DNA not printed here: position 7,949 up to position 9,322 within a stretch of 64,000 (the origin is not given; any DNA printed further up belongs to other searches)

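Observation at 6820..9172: Opine dehydrogenase paired with an ornithine-cyclodeaminase/mu-crystallin family enzyme and an SSS symporter: candidate pathway for an N-carboxyalkyl amino acid (opine-type) metabolite in an anaerobic Firmicute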

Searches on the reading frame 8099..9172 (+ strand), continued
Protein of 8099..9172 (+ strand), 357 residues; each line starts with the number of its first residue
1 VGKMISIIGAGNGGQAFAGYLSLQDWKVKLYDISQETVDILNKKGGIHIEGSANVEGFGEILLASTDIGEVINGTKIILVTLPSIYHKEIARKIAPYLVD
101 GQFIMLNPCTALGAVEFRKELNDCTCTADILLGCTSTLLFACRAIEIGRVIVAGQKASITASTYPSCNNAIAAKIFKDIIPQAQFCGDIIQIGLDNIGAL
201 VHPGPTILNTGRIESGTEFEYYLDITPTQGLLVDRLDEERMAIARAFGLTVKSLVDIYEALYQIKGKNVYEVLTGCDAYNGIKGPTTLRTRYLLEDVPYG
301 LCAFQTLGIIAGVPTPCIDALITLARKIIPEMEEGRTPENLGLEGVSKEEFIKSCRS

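Call 91: get_annotated_region(hit=H1, flank=7000)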
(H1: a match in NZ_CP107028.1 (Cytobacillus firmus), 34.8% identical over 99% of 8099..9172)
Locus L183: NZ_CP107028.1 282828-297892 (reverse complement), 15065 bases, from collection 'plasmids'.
description: Cytobacillus firmus strain M7 plasmid p1, complete sequence
organism: Cytobacillus firmus (NCBI taxid 1399)
taxonomy: Bacteria; Bacillota; Bacilli; Bacillales; Bacillaceae; Cytobacillus; Cytobacillus firmus
host: -; source: whole organism,soil; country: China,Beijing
typing (MOB-suite, as given by PLSDB): non-mobilizable
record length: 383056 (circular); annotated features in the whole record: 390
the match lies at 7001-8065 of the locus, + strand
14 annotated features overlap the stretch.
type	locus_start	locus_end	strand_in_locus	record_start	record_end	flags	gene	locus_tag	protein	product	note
CDS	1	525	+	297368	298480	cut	-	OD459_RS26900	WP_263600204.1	hypothetical protein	-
CDS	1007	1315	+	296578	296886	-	-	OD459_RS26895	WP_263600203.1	hypothetical protein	-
CDS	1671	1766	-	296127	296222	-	-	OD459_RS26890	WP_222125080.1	putative holin-like toxin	-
CDS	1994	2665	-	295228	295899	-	-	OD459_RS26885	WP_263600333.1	SOS response-associated peptidase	GO:0018142 - protein-DNA covalent cross-linking [Evidence IEA]; GO:0009432 - SOS response [Evidence IEA]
CDS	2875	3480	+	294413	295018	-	-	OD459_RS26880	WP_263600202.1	restriction endonuclease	-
CDS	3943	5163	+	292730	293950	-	-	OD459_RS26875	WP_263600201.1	sugar diacid recognition domain-containing protein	-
CDS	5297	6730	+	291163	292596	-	-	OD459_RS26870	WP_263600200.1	sodium:solute symporter family protein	-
CDS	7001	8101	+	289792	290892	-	-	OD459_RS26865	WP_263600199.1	NAD/NADP-dependent octopine/nopaline dehydrogenase family protein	-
CDS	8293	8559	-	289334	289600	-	-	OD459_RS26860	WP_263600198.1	hypothetical protein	-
CDS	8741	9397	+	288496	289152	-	-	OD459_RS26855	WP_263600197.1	MSCRAMM family adhesin SdrC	-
CDS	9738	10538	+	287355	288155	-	-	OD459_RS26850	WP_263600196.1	hypothetical protein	-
CDS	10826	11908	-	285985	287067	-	xerS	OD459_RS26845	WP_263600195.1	tyrosine recombinase XerS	GO:0015074 - DNA integration [Evidence IEA]; GO:0006310 - DNA recombination [Evidence IEA]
CDS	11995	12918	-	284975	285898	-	-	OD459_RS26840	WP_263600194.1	hypothetical protein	-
CDS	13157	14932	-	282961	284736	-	-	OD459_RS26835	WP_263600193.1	hypothetical protein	-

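Call 92: get_annotated_region(hit=H3, flank=7000)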
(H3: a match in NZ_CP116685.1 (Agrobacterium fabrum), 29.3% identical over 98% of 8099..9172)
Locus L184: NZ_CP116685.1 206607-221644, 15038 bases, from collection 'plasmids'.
description: Agrobacterium fabrum strain 2788 plasmid pAt2788a, complete sequence
organism: Agrobacterium fabrum (NCBI taxid 1176649)
taxonomy: Bacteria; Pseudomonadota; Alphaproteobacteria; Hyphomicrobiales; Rhizobiaceae; Agrobacterium; Agrobacterium fabrum
host: -; source: cell culture; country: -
typing (MOB-suite, as given by PLSDB): conjugative; relaxase MOBQ; mating-pair formation MPF_T
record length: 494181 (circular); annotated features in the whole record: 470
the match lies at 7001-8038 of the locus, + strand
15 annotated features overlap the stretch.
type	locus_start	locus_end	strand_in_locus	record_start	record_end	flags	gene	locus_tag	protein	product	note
CDS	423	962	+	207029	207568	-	-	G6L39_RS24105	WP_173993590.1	nitroreductase family protein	-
CDS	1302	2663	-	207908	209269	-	-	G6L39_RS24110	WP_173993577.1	MATE family efflux transporter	GO:0006855 - xenobiotic transmembrane transport [Evidence IEA]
CDS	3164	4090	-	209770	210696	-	-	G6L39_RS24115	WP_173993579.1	LysR family transcriptional regulator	-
CDS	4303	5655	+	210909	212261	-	-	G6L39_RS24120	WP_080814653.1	MATE family efflux transporter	GO:0006855 - xenobiotic transmembrane transport [Evidence IEA]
CDS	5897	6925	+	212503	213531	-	-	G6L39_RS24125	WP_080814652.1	histidinol-phosphate transaminase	GO:0000105 - histidine biosynthetic process [Evidence IEA]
CDS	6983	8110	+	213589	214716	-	-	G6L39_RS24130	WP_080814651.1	NAD/NADP-dependent octopine/nopaline dehydrogenase family protein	-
CDS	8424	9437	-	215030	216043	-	-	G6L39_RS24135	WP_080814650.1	ankyrin repeat domain-containing protein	-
CDS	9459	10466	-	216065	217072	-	-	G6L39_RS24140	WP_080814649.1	alpha/beta hydrolase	-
CDS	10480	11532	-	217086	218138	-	-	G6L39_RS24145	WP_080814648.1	saccharopine dehydrogenase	-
CDS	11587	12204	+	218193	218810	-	-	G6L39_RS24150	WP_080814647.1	TetR/AcrR family transcriptional regulator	GO:0006355 - regulation of DNA-templated transcription [Evidence IEA]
CDS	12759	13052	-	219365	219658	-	-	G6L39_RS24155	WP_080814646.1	hypothetical protein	-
CDS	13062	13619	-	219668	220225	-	-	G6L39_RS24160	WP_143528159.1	DUF883 family protein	-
CDS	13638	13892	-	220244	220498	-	-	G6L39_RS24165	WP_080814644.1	SemiSWEET family transporter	-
CDS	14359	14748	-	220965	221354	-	-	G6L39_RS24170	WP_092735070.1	GFA family protein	-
CDS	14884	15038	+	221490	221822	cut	-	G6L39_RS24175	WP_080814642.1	hypothetical protein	-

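Call 101: search_protein_families(library=ncbifam, proteins=[L064:11104-12756:+, L009:3846-4985:+], max_evalue=0.001)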
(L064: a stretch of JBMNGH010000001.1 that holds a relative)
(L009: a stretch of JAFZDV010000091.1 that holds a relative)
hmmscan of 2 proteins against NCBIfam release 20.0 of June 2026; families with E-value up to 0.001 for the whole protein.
L064:11104-12756:+ (550 aa): 4 families
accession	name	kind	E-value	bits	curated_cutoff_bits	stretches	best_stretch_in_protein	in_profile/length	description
NF041607.1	dimeth_corrin_MtbC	equivalog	0.00021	20.9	350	1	3-104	84-184/203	dimethylamine corrinoid protein MtbC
NF002612.0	PRK02261.1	equivalog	0.00023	20.7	110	1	2-93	4-93/148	methylaspartate mutase subunit S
NF047996.1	corrin_MtgC_2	exception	0.0003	20.4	370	1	4-102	92-189/212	glycine betaine-specific corrinoid protein MtgC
TIGR02370.1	pyl_corrinoid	subfamily_domain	0.00045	19.7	215.3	1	3-103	86-185/197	methyltransferase cognate corrinoid protein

L009:3846-4985:+ (379 aa): 19 families
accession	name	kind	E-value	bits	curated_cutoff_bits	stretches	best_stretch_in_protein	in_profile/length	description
TIGR02534.1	mucon_cyclo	subfamily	2.6e-69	234.1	334.95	1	6-374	1-368/368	muconate/chloromuconate family cycloisomerase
NF043002.1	HProlDhtase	equivalog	1.6e-59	201.6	500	1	4-367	1-358/366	cis-3-hydroxy-L-proline dehydratase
NF047820.1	TalGalacDh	equivalog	1e-43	149.7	500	1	5-376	3-368/371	L-talarate/galactarate dehydratase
NF010624.0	PRK14017.1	equivalog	1.8e-42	145.8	311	1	37-373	16-362/382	galactonate dehydratase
NF041118.1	A_G_epim_Thtga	equivalog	1.3e-41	142.8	500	1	5-317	2-309/341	L-Ala-D/L-Glu epimerase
NF040790.2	glucon_galact_dh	equivalog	6.6e-41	140.4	750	1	36-375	25-373/390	bifunctional D-gluconate/D-galactonate dehydratase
NF040866.1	AraD_Arch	equivalog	1.7e-40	139.2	650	1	34-371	32-369/372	arabinonate dehydratase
NF043051.1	ManoateDhtManD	equivalog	2.4e-39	135.3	550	2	182-372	197-384/403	D-mannonate dehydratase ManD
TIGR01928.1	menC_lowGC_arch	equivalog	5e-39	134.2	200.65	1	13-319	2-302/325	o-succinylbenzoate synthase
NF011654.0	PRK15072.1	subfamily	8.3e-36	123.7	430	2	182-373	198-386/404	D-galactonate dehydratase family protein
NF042940.1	racemase_DgcA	equivalog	1.8e-27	96.4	400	1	11-316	3-286/323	N-acetyl-D-Glu racemase DgcA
NF002782.0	PRK02901.1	equivalog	1.9e-25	89.5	288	1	130-325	74-267/328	o-succinylbenzoate synthase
TIGR01927.1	menC_gam_Gplu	equivalog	3e-25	89.2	130.55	1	29-318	16-283/307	o-succinylbenzoate synthase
NF011708.0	PRK15129.1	equivalog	6.5e-23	81.3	343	1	8-311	3-287/321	L-Ala-D/L-Glu epimerase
NF011968.0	PRK15440.1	equivalog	1e-19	70.7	393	1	22-366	45-386/395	L-rhamnonate dehydratase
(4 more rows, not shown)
